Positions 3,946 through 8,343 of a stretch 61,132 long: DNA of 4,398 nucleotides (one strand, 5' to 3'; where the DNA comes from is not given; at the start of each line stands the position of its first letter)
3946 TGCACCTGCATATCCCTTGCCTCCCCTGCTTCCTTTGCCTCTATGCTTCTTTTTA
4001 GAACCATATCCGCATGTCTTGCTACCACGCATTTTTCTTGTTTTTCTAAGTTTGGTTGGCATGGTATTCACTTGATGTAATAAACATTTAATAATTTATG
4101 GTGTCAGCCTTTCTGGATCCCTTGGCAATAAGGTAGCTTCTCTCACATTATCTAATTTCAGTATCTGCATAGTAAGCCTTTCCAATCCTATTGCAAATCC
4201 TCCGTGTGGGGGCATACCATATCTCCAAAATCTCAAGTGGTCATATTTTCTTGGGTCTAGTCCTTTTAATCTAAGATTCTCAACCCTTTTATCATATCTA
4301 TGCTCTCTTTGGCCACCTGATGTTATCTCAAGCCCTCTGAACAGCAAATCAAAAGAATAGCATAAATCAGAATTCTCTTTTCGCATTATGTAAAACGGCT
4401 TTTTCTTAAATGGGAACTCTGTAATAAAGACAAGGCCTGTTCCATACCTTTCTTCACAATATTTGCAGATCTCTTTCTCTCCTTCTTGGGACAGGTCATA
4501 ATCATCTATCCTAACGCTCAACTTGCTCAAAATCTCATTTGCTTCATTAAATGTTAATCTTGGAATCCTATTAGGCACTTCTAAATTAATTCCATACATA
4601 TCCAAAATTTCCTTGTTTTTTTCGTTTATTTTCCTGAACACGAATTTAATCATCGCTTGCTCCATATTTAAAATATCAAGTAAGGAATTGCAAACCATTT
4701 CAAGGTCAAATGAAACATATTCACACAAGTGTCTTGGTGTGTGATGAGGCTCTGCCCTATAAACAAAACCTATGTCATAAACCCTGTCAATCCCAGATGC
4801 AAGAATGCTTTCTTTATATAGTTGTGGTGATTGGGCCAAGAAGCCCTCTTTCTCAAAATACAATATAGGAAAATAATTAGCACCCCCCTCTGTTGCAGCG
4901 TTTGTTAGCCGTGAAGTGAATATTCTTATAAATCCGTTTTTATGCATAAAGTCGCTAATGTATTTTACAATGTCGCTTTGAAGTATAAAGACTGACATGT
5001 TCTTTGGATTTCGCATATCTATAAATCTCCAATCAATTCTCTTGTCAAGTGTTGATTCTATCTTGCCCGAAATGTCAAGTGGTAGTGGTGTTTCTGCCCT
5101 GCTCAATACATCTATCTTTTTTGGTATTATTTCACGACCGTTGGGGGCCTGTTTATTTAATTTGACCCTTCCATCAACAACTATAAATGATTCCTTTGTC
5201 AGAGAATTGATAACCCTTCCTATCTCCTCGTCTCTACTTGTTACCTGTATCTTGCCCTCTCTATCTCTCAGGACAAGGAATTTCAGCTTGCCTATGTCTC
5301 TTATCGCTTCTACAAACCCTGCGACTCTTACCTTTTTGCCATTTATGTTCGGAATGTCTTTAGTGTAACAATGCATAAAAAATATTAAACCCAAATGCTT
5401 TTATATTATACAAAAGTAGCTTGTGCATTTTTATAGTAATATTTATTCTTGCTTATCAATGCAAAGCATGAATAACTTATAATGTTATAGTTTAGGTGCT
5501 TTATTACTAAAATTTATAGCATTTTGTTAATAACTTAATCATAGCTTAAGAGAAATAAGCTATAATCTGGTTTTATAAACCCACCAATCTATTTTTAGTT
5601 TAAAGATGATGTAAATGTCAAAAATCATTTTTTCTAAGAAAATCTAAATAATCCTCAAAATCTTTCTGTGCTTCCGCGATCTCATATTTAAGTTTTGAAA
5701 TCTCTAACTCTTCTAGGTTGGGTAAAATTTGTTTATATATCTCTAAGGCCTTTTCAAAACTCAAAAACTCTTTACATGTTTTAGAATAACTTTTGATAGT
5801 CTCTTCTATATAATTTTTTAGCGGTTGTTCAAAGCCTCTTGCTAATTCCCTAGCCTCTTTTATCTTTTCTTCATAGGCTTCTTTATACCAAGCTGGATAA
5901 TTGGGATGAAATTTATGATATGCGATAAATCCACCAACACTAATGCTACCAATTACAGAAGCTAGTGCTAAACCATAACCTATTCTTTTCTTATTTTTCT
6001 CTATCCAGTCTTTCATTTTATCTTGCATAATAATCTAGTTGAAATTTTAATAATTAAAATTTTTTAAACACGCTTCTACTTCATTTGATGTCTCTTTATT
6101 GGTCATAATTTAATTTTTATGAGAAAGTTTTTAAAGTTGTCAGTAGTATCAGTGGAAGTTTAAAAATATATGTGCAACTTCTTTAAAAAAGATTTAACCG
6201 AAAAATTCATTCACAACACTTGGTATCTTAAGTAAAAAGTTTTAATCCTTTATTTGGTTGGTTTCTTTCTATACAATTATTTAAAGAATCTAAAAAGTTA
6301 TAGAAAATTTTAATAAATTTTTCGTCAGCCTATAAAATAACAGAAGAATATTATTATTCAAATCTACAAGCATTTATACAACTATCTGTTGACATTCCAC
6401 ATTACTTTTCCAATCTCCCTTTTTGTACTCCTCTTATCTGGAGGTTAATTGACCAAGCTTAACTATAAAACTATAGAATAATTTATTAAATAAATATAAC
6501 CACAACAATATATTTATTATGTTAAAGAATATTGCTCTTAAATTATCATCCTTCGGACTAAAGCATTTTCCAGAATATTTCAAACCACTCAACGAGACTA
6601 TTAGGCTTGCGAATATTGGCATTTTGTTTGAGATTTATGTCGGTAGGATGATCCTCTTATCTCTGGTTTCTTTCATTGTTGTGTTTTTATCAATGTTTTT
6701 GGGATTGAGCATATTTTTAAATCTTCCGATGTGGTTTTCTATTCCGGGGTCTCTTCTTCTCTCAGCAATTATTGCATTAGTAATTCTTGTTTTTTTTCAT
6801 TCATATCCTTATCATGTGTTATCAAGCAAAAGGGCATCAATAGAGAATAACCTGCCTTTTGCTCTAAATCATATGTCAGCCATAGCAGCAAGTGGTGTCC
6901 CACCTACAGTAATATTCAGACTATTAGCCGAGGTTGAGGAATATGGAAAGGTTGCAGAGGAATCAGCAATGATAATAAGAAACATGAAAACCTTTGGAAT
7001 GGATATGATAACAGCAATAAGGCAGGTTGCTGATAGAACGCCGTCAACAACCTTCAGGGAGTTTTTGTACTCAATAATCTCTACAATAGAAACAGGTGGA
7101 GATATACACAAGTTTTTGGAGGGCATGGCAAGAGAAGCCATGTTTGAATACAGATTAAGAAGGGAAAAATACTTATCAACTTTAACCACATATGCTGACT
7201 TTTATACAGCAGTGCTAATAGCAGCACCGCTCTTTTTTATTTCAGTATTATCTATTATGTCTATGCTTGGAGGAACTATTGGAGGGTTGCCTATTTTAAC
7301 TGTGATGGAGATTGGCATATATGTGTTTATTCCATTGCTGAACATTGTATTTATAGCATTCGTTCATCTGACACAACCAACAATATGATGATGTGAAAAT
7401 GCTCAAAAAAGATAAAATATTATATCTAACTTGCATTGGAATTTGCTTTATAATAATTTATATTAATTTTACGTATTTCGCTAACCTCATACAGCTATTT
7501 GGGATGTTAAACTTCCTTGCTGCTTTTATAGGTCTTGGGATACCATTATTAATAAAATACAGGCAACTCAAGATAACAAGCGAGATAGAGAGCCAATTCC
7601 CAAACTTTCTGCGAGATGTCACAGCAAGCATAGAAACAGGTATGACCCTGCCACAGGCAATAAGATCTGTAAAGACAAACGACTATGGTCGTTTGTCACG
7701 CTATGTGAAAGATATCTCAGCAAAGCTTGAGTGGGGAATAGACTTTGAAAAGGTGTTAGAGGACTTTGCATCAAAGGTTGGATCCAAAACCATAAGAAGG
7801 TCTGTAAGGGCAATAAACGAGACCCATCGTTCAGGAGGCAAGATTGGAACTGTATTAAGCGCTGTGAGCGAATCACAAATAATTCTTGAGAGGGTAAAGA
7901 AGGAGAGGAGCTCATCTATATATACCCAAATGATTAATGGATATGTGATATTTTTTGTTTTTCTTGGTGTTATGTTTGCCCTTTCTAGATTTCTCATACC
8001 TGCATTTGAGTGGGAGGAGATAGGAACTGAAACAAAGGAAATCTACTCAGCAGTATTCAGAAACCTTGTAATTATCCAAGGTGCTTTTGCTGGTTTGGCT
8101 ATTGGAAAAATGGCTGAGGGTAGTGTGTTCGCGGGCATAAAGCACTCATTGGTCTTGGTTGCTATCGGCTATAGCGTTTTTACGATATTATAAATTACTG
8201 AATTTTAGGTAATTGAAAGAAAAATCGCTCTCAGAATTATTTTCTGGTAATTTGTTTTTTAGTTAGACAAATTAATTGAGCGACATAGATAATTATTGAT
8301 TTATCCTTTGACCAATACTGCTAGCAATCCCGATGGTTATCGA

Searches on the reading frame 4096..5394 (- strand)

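Call 58: search_protein_families(library=pfam, proteins=[window:4096-5394:-], max_evalue=0.00001)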
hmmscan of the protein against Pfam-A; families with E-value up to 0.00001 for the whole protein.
window:4096-5394:- (432 aa): 2 families
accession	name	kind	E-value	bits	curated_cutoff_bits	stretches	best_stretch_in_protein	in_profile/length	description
PF00152.25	tRNA-synt_2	-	1.9e-75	254.2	25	1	117-426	3-307/308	tRNA synthetases class II (D, K and N)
PF01336.31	tRNA_anti-codon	-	9.6e-13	48.3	27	1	22-97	1-75/75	OB-fold nucleic acid binding domain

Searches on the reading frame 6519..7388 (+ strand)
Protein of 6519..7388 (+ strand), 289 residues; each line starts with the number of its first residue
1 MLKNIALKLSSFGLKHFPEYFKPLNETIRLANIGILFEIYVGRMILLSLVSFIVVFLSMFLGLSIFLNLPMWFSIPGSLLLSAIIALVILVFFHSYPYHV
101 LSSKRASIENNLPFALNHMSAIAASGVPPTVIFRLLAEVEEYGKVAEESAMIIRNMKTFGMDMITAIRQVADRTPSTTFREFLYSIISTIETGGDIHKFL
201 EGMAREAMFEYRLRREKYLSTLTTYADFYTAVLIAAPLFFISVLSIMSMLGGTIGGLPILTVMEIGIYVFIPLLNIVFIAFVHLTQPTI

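Call 58: search_protein_families(library=pfam, proteins=[window:6519-7388:+], max_evalue=0.00001)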
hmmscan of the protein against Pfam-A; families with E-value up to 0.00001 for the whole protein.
window:6519-7388:+ (289 aa): 1 family
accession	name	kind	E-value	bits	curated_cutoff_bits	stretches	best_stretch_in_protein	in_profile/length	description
PF00482.28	T2SSF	-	8.9e-17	61.7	25.2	1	116-241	2-122/125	Type II secretion system (T2SS), protein F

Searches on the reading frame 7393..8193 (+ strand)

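Call 58: search_protein_families(library=pfam, proteins=[window:7393-8193:+], max_evalue=0.00001)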
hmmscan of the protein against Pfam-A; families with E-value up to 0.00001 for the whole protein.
window:7393-8193:+ (266 aa): 1 family
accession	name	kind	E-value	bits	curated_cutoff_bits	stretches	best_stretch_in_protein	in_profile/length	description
PF00482.28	T2SSF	-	6.5e-15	55.6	25.2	1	72-197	1-123/125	Type II secretion system (T2SS), protein F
